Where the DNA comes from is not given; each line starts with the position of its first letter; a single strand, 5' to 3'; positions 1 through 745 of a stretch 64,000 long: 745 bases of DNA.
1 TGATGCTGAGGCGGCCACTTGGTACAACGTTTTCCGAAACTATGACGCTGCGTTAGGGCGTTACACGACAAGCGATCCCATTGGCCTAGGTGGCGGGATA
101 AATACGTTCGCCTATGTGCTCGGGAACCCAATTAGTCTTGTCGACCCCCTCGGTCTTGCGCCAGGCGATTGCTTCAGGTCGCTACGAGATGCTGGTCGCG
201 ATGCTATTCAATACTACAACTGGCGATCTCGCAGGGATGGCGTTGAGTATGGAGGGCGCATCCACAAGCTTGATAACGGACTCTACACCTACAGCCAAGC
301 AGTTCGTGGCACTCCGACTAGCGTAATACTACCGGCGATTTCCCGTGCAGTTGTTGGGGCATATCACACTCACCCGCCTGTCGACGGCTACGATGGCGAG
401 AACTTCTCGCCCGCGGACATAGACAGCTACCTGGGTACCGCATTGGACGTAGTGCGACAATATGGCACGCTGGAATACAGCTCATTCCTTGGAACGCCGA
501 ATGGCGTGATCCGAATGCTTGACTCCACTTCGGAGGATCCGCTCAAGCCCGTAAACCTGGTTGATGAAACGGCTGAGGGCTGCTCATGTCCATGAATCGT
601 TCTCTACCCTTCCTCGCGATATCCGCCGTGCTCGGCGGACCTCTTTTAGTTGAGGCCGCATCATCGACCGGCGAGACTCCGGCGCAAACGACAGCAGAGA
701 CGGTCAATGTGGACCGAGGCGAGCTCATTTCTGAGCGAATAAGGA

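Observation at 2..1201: Rhs C-terminal toxin tip plus exported immunity candidate sitting at the head of the cassette array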

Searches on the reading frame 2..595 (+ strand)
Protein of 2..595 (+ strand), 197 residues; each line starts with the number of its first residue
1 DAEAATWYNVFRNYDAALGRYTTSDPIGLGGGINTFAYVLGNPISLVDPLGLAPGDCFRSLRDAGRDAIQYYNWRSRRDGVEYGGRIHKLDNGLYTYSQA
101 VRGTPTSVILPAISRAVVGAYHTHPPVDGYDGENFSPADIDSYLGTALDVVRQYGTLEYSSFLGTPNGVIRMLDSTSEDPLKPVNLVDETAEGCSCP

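Call 4: search_protein_families(library=pfam, proteins=[window:2-595:+], max_evalue=0.1)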
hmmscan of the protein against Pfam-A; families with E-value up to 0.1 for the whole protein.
window:2-595:+ (197 aa): 1 family
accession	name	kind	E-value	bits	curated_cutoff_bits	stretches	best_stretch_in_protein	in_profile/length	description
PF14220.11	DUF4329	-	1.4e-13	51.2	28.6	1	63-177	2-108/116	Domain of unknown function (DUF4329)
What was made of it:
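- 158..595 (+): Variable toxin tip (146 aa) of the Tox-JAB-2 / DUF4329 class. It has the motif E(YGG)...HTH...S-x-x-D and is a JAMM/MPN-like metal hydrolase of unproven substrate. PF14220 E 1.4e-13 (call 4).
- On Tox-JAB-2 / DUF4329: PF14220 at 51.2 bits against a cut-off of 28.6 (call 4).
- Checked: PF14220 DUF4329 matches aa 63-177 (E 1.4e-13, 51.2 bits against 28.6; call 4).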

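Call 5: search_protein_families(library=ncbifam, proteins=[window:2-595:+], max_evalue=0.1)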
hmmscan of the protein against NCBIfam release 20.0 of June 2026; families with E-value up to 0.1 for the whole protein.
window:2-595:+ (197 aa): 2 families
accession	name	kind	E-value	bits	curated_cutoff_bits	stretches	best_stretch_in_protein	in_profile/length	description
TIGR03696.1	Rhs_assc_core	domain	1.3e-15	57.6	32.5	1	1-52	25-76/76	RHS repeat-associated core domain-containing protein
NF041261.1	RHS_core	equivalog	4.6e-09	34.7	2000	1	1-52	1211-1261/1261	RHS element core protein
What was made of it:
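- On Rhs / YD-repeat polymorphic toxin: TIGR03696 (call 5).
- Checked: TIGR03696 Rhs_assc_core matches aa 1-52 (E 1.3e-15, 57.6 bits against a cut-off of 32.5; call 5).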

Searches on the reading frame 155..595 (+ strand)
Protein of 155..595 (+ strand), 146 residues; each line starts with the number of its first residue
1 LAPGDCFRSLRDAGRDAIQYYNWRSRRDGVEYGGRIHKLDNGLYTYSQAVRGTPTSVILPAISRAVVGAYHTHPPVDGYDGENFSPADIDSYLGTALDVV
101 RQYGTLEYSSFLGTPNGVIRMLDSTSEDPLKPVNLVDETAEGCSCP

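Call 75: search_solved_structures(query=window:155-595:+, max_evalue=10, show_alignments=2)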
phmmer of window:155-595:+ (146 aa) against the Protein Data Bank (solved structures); distinct sequences matched with E-value up to 10: 0.

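Call 77: find_homologous_proteins(query=window:155-595:+, max_evalue=0.001)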
Query window:155-595:+ (146 aa): 2 proteins with E <= 0.001 among 41 candidates.
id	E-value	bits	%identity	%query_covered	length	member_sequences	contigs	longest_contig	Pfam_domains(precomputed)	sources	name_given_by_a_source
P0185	8.3e-9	53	40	71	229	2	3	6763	PF14220.12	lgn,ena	-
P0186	9.3e-6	44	32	84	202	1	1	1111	PF14220.12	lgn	-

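Call 83: predict_structure(alignment_id=A3)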
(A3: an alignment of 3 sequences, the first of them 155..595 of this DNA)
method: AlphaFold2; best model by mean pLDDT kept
length: 146 residues; sequences in the alignment: 3
mean_pLDDT: 75.5   pTM: 0.75
mean pLDDT of the five models: 75.5, 74.7, 74.1, 70.8, 67.5
residues with pLDDT >= 90: 3; 70-90: 97; 50-70: 39; < 50: 7
segments of 3 or more residues with pLDDT < 50: 56-62
pLDDT, mean of each block of 10 residues (from residue 1): 77 89 87 87 87 55 72 74 73 72 72 83 73 65 62
secondary structure, 60 per line:
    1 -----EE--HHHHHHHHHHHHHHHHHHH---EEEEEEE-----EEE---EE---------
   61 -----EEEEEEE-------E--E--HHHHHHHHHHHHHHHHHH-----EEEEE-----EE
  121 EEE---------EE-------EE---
elements in order: H10-28 E32-38 E44-46 E66-72 H86-103 E109-113 E119-123

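Call 88: fold_search(model_id=the predicted structure, library=pdb)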
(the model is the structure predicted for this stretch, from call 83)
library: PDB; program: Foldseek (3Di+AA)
matches with E <= 10: 365; with E <= 0.001: 2
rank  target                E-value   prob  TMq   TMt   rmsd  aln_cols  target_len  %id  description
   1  6fju_A                1.2e-04  1.00  0.41  0.36   6.4       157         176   17  Rpn11 homolog from Caldiarchaeum Subterraneum (released 2018-07-25)
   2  4cr2_V                6.8e-04  1.00  0.38  0.25   6.0       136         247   17  Deep classification of a large cryo-EM dataset defines the conformational landscape of the 26S proteasome (released 2014-04-02)
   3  5lda_A                1.7e-03  0.99  0.42  0.46   5.9       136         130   14  Structure of deubiquitinating enzyme homolog (Pyrococcus furiosus JAMM1) in complex with ubiquitin-like SAMP2. (released 2017-06-21)
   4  5ld9_A                2.1e-03  0.97  0.38  0.42   5.9       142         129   13  Structure of deubiquitinating enzyme homolog, Pyrococcus furiosus JAMM1. (released 2017-05-17)
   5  9efv_E                3.7e-03  0.96  0.36  0.22   6.0       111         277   14  Cryo-EM structure of CSN-N8CUL1 in complex with CSN5i-3 (released 2025-12-03)
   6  5m5q                  4.2e-03  0.95  0.37  0.27   5.4       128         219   19  COPS5(2-257) IN COMPLEX WITH A AZAINDOLE (COMPOUND 4) (released 2017-01-11)
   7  9le4_B                4.2e-03  0.91  0.41  0.35   8.8       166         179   18  Crystal structure of the MIT-CD complex of STAMBP (released 2025-06-11)
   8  2kcq_MODEL_1_A        4.2e-03  0.57  0.31  0.30   9.8       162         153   14  Solution structure of protein SRU_2040 from Salinibacter ruber (strain DSM 13855) . Northeast Structural Genom (released 2009-02-24)
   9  9m3z_G                5.5e-03  0.97  0.39  0.17   5.7       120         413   17  Arabidopsis thaliana CDC48A-NPL4-UFD1B (AtCNU) complex (released 2025-10-29)
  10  2znr                  5.8e-03  0.96  0.42  0.36   8.7       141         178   13  Crystal structure of the DUB domain of human AMSH-LP (released 2008-09-02)
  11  4msq_A                7.5e-03  0.69  0.37  0.31  13.6       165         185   16  Crystal structure of Schizosaccharomyces pombe AMSH-like protease sst2 catalytic domain bound to ubiquitin (released 2014-06-18)
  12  5cw3_D                7.5e-03  0.69  0.37  0.26   9.3       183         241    8  Structure of CfBRCC36-CfKIAA0157 complex (Zn Edge) (released 2015-09-16)
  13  4jxe_B                8.0e-03  0.89  0.39  0.32   6.6       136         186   15  Crystal structure of Schizosaccharomyces pombe sst2 catalytic domain (released 2014-04-30)
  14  4msd_A                8.0e-03  0.77  0.35  0.29   7.4       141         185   13  Crystal structure of Schizosaccharomyces pombe AMSH-like protein SST2 T319I mutant (released 2014-06-18)
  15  8tyx_B                8.5e-03  0.87  0.40  0.37   8.5       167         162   11  Structure of a bacterial Ubl-deubiquitinase complex (form 1) (released 2024-06-12)
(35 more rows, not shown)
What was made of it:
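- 158..595 (+): The AF2 model (pLDDT 75.5) has JAMM/MPN+ proteins as its best PDB matches (calls 83, 88).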
